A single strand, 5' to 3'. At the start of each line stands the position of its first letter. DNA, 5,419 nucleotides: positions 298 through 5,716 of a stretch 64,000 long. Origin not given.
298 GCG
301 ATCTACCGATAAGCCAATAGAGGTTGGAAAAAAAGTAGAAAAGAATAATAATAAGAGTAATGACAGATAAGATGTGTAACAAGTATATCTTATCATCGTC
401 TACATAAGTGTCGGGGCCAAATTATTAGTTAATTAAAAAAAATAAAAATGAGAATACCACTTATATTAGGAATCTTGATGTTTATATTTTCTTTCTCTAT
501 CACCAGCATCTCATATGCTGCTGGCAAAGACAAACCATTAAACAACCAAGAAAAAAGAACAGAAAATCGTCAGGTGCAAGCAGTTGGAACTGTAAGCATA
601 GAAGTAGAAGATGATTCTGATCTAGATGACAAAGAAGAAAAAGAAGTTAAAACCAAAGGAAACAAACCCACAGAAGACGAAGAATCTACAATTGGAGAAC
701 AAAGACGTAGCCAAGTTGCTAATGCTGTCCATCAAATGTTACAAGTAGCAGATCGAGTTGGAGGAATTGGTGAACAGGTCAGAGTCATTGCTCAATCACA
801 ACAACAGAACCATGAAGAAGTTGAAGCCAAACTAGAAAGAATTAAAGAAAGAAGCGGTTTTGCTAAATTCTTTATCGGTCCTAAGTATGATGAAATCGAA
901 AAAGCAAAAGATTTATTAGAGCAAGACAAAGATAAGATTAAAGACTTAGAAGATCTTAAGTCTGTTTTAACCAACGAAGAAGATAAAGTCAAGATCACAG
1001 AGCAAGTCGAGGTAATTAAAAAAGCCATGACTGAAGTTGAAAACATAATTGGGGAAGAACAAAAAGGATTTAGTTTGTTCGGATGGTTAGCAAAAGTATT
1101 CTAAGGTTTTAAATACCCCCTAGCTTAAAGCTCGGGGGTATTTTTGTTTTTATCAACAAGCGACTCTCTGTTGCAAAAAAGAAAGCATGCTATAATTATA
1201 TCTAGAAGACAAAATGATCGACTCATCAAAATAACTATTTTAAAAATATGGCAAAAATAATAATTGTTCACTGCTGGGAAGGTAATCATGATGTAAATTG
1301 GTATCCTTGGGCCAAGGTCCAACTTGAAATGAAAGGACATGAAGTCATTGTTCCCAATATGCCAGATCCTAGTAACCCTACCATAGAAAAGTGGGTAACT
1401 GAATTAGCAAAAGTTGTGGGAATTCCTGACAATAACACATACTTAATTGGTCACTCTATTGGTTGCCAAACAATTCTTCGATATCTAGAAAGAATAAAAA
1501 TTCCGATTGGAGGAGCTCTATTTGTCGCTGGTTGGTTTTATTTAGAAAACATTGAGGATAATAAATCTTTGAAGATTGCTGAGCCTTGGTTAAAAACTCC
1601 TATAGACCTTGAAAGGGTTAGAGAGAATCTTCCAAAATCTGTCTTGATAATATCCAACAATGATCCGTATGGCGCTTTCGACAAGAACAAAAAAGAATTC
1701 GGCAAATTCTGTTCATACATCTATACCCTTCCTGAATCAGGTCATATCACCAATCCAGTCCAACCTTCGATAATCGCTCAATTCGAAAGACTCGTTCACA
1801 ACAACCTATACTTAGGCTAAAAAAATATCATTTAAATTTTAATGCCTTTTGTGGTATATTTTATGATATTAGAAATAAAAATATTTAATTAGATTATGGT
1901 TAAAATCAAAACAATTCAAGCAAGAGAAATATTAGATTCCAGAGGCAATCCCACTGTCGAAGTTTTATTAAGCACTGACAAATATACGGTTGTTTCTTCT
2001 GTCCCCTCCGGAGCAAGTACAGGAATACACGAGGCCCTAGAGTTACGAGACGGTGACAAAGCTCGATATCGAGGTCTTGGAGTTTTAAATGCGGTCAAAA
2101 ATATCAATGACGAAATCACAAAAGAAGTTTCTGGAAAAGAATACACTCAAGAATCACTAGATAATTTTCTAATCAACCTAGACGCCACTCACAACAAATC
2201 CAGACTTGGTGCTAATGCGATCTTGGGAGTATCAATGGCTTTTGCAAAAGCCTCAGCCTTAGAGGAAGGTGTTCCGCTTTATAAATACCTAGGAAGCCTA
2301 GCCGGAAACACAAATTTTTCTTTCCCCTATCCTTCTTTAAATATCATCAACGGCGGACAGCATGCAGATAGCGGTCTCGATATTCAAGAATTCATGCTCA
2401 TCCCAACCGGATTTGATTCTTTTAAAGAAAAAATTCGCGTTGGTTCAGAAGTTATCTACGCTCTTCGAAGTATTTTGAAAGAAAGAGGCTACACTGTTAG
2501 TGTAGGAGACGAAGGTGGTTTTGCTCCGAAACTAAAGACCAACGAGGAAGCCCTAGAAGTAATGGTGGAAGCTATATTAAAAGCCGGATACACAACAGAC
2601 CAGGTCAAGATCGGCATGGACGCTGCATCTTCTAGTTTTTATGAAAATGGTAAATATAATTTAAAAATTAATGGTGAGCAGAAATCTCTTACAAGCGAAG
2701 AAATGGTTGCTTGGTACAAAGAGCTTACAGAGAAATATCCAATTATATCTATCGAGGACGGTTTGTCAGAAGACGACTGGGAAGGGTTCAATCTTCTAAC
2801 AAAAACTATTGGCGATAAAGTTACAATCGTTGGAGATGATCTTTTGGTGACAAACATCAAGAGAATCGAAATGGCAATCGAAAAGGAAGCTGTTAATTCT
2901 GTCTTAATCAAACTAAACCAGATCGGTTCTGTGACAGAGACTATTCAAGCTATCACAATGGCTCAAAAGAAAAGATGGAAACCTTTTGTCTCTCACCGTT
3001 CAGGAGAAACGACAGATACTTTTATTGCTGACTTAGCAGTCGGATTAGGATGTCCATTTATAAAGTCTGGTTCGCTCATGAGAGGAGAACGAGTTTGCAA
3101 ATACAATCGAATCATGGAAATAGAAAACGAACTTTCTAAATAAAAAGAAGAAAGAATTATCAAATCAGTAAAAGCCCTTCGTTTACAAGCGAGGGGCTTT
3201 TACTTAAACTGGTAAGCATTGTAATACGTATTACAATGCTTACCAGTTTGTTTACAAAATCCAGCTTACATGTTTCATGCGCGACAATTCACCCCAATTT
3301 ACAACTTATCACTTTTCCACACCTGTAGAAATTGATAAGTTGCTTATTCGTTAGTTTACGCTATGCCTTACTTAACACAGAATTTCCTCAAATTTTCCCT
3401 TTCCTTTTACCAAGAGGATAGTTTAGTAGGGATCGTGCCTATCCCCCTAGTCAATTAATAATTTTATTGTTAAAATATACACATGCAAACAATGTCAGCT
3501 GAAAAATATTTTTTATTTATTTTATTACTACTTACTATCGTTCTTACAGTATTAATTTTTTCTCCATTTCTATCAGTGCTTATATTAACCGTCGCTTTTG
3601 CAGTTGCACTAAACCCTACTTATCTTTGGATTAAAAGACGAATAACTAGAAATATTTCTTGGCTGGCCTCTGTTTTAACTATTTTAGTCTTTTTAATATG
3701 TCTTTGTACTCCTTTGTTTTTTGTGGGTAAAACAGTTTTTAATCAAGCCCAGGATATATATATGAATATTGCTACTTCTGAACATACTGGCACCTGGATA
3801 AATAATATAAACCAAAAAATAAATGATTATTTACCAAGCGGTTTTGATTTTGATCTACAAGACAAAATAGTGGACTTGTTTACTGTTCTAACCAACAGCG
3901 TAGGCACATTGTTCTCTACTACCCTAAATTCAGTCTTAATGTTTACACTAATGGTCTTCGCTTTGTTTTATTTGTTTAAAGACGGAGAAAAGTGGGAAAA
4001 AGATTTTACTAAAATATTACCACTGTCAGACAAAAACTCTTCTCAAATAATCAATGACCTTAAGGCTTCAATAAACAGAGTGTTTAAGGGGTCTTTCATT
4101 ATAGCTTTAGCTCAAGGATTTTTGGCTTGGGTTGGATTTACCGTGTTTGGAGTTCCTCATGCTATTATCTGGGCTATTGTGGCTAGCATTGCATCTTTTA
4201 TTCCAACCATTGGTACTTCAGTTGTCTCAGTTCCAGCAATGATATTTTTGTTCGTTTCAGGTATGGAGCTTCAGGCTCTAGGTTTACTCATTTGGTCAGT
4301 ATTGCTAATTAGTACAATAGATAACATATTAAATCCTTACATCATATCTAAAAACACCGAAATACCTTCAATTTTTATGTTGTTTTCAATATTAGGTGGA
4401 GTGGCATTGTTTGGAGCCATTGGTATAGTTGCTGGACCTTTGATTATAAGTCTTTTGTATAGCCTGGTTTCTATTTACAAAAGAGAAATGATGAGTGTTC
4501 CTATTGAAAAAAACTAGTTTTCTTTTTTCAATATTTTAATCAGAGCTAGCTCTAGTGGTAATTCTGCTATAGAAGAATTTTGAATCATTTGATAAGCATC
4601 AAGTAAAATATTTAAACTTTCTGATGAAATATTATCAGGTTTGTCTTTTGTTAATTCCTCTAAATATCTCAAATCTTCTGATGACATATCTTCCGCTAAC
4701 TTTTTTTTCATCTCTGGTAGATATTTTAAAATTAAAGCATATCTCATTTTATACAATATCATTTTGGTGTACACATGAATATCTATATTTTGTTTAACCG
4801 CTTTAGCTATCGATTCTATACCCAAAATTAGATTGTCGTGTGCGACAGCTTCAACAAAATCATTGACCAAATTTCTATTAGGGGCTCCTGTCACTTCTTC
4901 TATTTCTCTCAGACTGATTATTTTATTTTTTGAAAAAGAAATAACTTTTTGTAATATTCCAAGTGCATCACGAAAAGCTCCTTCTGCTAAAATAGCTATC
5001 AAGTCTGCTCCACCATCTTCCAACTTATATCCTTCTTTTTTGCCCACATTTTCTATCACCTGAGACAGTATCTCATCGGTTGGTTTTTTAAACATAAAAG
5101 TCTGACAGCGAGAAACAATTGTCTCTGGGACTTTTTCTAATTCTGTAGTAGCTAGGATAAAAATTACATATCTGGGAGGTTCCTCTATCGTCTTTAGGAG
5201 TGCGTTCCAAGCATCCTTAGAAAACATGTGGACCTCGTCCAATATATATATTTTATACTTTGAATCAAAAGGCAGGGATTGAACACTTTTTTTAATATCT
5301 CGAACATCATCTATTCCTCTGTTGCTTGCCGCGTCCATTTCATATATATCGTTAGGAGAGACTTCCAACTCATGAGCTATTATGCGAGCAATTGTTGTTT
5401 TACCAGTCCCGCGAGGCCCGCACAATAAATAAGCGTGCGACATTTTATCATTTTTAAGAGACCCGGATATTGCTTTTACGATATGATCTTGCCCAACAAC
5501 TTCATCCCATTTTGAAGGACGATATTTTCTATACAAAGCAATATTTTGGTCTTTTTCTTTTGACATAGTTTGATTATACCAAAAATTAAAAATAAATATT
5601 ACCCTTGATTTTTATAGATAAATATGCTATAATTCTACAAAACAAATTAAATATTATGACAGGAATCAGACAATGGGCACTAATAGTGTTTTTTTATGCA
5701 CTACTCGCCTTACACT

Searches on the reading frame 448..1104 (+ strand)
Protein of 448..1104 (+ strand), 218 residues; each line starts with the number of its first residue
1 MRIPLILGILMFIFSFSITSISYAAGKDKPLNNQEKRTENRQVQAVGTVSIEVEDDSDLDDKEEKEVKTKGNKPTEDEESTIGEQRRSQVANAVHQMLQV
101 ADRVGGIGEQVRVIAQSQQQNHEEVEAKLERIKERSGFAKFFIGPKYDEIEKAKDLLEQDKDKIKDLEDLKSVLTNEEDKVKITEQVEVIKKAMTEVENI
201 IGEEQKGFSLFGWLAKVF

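Call 15: find_encoding_contigs(protein=window:448-1104:+, flank=10000, max_places=3)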
Protein window:448-1104:+ (218 aa): no gene with exactly this product is on record in the collection.

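Call 88: search_protein_families(library=pfam, proteins=[window:448-1104:+], max_evalue=0.00001)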
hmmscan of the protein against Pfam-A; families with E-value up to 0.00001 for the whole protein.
window:448-1104:+ (218 aa): 0 families

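Call 90: search_protein_families(library=pfam, proteins=[window:448-1104:+], max_evalue=0.01)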
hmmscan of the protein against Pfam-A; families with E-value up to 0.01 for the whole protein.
window:448-1104:+ (218 aa): 2 families
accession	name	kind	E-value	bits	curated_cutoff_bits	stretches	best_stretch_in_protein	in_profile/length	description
PF03723.20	Hemocyanin_C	-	0.00094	19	26.4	1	81-180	24-119/249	Hemocyanin, ig-like domain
PF13476.12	AAA_23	-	0.0098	17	27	0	30-197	57-200/201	AAA domain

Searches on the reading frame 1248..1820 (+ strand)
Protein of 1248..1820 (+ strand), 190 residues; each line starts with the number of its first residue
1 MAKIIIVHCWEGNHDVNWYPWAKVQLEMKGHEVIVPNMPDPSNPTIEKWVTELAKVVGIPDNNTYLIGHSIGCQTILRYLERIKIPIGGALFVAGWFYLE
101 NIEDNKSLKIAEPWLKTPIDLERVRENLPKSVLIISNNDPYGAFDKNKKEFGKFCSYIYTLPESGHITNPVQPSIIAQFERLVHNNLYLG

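Call 88: search_protein_families(library=pfam, proteins=[window:1248-1820:+], max_evalue=0.00001)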
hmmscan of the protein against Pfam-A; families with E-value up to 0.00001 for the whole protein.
window:1248-1820:+ (190 aa): 2 families
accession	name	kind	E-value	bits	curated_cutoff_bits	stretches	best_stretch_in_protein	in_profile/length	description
PF06821.19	Ser_hydrolase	-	6.7e-21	75.4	22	1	4-168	1-155/172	Serine hydrolase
PF00561.26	Abhydrolase_1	-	2e-06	28.1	25.8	0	4-101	3-110/245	alpha/beta hydrolase fold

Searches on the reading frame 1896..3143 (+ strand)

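Call 88: search_protein_families(library=pfam, proteins=[window:1896-3143:+], max_evalue=0.00001)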
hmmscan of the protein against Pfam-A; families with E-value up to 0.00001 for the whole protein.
window:1896-3143:+ (415 aa): 3 families
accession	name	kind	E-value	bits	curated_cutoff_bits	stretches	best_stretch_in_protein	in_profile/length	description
PF00113.28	Enolase_C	-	3.3e-115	384.9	21.5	1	142-414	3-282/296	Enolase, C-terminal TIM barrel domain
PF03952.21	Enolase_N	-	2e-51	174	35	1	4-132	1-131/131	Enolase, N-terminal domain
PF13378.12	MR_MLE_C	-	3e-07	30.8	29.4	1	254-362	55-149/219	Enolase C-terminal domain-like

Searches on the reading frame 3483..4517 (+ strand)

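Call 88: search_protein_families(library=pfam, proteins=[window:3483-4517:+], max_evalue=0.00001)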
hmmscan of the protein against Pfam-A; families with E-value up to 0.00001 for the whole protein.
window:3483-4517:+ (344 aa): 1 family
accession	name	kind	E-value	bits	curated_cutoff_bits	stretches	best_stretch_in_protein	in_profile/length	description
PF01594.21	AI-2E_transport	-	1.6e-53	182.4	34.3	1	11-331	3-325/327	AI-2E family transporter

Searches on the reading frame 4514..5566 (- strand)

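Call 88: search_protein_families(library=pfam, proteins=[window:4514-5566:-], max_evalue=0.00001)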
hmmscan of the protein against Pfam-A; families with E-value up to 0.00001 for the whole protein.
window:4514-5566:- (350 aa): 9 families
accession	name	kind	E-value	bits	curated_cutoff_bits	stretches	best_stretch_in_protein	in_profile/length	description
PF13177.12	DNA_pol3_delta2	-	7.4e-34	117.5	27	2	82-162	80-160/161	DNA polymerase III, delta subunit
PF00004.35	AAA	-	3.9e-16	60.1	21.2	1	46-159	1-128/131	ATPase family associated with various cellular activities (AAA)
PF05496.18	RuvB_N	-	1.3e-09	38.5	27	1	16-129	2-110/159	Holliday junction DNA helicase RuvB P-loop domain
PF13173.12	AAA_14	-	3.3e-08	34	27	1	44-139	3-97/129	AAA domain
PF07728.20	AAA_5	-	6.8e-07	29.8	22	0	47-133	3-96/139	AAA domain (dynein-related subfamily)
PF13401.12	AAA_22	-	1.5e-06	29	27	0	46-99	8-62/130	AAA domain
PF25199.1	nSTAND_NTPase5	-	3.3e-06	27.4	34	1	29-140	24-132/145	Novel STAND NTPase 5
PF12169.13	DNA_pol3_gamma3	-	3.6e-06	27.2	24.4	1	218-347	2-129/143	DNA polymerase III subunits gamma and tau domain III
PF03215.21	Rad17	-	8e-06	26.4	23.8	0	5-71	3-73/186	Rad17 P-loop domain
